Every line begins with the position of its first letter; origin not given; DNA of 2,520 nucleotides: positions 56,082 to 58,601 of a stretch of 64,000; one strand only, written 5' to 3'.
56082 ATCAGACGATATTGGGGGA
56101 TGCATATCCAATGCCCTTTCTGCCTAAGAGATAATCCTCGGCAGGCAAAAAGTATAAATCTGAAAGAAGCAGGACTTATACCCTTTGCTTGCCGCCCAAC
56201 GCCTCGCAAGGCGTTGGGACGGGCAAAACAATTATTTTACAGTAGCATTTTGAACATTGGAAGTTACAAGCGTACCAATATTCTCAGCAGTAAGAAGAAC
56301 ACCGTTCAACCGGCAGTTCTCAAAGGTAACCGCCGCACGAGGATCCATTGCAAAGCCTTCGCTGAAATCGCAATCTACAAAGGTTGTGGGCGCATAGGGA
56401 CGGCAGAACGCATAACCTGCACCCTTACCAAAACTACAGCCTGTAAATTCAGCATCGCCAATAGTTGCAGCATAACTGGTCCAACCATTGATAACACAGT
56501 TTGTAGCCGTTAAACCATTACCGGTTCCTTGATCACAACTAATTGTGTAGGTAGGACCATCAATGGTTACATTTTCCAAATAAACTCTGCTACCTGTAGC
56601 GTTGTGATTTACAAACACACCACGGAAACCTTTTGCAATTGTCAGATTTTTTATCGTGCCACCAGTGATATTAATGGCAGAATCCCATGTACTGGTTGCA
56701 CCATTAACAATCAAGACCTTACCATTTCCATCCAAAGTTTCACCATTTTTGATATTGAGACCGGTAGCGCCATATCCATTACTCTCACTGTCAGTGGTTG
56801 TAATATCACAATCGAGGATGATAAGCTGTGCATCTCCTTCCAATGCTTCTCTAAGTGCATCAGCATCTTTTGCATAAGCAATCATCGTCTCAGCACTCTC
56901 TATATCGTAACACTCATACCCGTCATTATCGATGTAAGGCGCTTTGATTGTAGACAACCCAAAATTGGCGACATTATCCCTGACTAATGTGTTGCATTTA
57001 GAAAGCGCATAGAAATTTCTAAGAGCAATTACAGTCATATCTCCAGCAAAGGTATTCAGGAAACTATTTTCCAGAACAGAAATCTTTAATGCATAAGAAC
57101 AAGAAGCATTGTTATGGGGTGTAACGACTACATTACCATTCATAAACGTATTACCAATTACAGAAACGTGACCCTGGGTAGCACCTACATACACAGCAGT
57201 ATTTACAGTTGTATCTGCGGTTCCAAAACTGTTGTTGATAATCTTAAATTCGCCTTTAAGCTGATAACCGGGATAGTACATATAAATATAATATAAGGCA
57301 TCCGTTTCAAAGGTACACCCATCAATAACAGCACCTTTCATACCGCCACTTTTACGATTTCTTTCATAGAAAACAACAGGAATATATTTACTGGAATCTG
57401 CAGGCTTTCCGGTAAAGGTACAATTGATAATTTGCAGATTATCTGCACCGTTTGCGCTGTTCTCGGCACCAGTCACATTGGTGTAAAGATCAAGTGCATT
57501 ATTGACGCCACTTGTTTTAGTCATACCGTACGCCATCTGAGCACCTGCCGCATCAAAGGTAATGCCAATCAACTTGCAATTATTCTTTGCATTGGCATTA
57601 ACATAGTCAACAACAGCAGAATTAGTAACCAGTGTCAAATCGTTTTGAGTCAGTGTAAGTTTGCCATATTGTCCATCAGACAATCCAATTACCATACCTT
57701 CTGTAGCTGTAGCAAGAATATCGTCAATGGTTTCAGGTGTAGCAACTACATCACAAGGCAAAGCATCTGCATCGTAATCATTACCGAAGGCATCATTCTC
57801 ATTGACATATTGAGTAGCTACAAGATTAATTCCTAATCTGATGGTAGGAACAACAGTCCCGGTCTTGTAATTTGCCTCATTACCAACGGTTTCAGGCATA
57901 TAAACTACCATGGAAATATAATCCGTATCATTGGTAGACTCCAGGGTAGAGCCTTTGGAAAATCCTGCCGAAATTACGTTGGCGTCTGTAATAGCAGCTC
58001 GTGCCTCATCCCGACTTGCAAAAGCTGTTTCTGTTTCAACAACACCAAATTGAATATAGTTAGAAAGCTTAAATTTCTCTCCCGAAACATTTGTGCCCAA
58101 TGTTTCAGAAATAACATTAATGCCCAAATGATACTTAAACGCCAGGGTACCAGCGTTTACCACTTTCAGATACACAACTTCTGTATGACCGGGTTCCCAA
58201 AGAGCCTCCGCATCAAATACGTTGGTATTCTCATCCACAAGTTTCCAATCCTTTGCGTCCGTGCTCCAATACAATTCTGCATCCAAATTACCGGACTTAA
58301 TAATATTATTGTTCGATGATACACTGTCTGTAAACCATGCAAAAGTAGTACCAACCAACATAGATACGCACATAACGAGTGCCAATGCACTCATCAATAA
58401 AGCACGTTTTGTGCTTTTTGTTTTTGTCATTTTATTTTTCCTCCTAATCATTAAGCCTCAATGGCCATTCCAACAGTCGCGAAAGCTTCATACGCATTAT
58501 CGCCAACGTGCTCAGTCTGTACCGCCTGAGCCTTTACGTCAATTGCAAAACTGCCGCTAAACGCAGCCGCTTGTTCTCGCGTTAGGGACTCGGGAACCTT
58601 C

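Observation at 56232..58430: TasA-like domain fused to a long right-handed beta-helix (pectate-lyase-fold) region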

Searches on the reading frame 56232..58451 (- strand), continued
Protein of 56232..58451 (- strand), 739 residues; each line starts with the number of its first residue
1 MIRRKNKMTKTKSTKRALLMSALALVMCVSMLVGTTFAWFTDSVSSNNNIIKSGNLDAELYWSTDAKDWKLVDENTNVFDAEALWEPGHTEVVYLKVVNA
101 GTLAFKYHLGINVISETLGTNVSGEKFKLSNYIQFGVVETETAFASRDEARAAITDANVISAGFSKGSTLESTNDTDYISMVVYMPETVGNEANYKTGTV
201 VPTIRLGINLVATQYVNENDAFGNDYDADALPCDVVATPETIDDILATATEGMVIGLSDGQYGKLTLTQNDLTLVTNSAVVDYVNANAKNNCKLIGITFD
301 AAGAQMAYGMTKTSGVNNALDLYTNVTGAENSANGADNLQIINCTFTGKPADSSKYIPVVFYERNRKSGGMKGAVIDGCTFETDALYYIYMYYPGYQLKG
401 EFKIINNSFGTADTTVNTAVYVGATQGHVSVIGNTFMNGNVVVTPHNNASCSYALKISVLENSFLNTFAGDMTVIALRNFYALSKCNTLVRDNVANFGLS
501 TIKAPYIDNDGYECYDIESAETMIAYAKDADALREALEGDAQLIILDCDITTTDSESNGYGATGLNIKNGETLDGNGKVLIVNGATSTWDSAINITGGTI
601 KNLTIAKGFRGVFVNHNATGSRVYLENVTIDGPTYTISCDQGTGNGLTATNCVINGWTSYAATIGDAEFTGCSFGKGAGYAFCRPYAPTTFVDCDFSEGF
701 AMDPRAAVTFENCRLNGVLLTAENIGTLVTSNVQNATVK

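Call 51: search_protein_families(library=pfam, proteins=[P0043], max_evalue=10)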
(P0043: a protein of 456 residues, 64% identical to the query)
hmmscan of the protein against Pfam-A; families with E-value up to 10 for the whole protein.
P0043 (456 aa): 4 families
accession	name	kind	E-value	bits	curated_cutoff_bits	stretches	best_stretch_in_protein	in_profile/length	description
PF20585.4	Pectate_lyase_5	-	2.3e-06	28.2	24.3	2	241-333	4-101/126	Putative pectate lyase-like adhesive domain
PF12389.13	Peptidase_M73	-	0.0005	20.4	22.5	1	13-96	9-77/196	Camelysin metallo-endopeptidase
PF13599.13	Pentapeptide_4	-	0.026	15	38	1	367-391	9-33/78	Pentapeptide repeat region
PF13576.12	Pentapeptide_3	-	4.4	8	27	0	370-392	11-34/48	Pentapeptide repeats (9 copies)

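Call 56: search_protein_families(library=ncbifam, proteins=[P0043], max_evalue=1)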
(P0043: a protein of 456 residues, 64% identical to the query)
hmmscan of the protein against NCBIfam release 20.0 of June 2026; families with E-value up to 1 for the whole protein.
P0043 (456 aa): 1 family
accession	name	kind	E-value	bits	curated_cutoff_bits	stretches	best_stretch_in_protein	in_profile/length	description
TIGR04088.1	cognate_SipW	domain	0.00037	20.6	19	1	16-48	3-34/34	SipW-dependent-type signal peptide-containing protein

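Call 78: search_dna_similar(query=window:56232-58430:-, collection=plasmids, mode=protein, max_evalue=0.00001, max_rows=15)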
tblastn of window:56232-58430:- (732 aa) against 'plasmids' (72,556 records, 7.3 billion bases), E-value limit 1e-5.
No match.

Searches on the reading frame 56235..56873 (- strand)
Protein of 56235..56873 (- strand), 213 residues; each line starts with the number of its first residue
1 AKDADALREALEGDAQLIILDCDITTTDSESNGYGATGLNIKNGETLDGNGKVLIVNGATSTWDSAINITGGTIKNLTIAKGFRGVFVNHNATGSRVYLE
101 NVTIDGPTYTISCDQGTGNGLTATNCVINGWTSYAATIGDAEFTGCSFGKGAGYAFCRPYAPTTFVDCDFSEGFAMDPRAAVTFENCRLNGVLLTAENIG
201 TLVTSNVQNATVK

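Call 51: search_protein_families(library=pfam, proteins=[window:56235-56873:-], max_evalue=10)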
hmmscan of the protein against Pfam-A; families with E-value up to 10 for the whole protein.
seq(213 aa): 3 families
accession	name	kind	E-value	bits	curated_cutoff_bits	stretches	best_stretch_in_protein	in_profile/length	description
PF13599.13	Pentapeptide_4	-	0.088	13.3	38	0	125-148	10-33/78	Pentapeptide repeat region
PF13576.12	Pentapeptide_3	-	0.23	12.1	27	0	136-151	26-41/48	Pentapeptide repeats (9 copies)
PF11759.13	KRTAP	-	1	10.4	21.1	1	109-160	23-54/59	Keratin-associated matrix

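Call 68: predict_structure(alignment_id=A2)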
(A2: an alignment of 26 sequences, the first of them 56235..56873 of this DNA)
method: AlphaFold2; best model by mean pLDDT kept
length: 213 residues; sequences in the alignment: 26
mean_pLDDT: 95.6   pTM: 0.92
mean pLDDT of the five models: 95.6, 95.5, 95.3, 94.8, 94.0
residues with pLDDT >= 90: 193; 70-90: 17; 50-70: 3; < 50: 0
segments of 3 or more residues with pLDDT < 50: none
pLDDT, mean of each block of 10 residues (from residue 1): 94 91 94 92 93 96 96 97 95 85 98 93 99 97 99 97 99 98 99 97 97 97
secondary structure, 60 per line:
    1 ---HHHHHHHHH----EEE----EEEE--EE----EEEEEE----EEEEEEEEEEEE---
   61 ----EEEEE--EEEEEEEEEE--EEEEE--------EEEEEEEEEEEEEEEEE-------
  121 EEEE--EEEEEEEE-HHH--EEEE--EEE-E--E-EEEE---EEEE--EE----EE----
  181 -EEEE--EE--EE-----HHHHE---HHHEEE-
elements in order: H4-12 E17-19 E24-27 E36-41 E46-57 E65-69 E72-81 E84-88 E97-113 E121-124 E127-134 E141-144 E147-149 E156-159 E163-166 E182-185 H199-202 E210-212

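Call 77: search_dna_similar(query=window:56235-56873:-, collection=phages, mode=protein, max_evalue=0.001, max_rows=15)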
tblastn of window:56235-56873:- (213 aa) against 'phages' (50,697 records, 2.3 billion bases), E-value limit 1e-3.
No match.

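Call 104: search_protein_representatives(alignment_id=A2)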
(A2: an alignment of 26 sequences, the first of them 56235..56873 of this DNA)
Query: 26 sequences, 212 profile positions. Proteins with E-value up to 0.001 (for the whole library): 1707; up to 1e-10: 1225; up to 1e-30: 713. The best 150 are listed.
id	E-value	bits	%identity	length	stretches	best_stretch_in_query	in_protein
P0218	8.2e-186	630.0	-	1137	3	2-207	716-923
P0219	1.4e-181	616.2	-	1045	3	4-212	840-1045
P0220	3.2e-170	579.1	-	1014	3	1-211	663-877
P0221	2.3e-149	510.9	-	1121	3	17-211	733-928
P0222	1.2e-147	505.3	-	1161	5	2-210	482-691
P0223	1.6e-140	482.0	-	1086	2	7-211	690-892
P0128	3.1e-136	468.0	-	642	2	1-212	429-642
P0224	8.2e-136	466.6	-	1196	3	1-211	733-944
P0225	1.3e-132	456.2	-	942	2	1-210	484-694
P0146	7.0e-131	450.5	-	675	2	1-211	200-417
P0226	8.4e-130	447.0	-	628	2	1-209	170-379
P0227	1.9e-128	442.6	-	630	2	2-212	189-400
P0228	2.1e-111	386.9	-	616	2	2-196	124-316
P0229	8.4e-109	378.4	-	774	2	2-212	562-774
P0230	2.5e-108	376.8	-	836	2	2-198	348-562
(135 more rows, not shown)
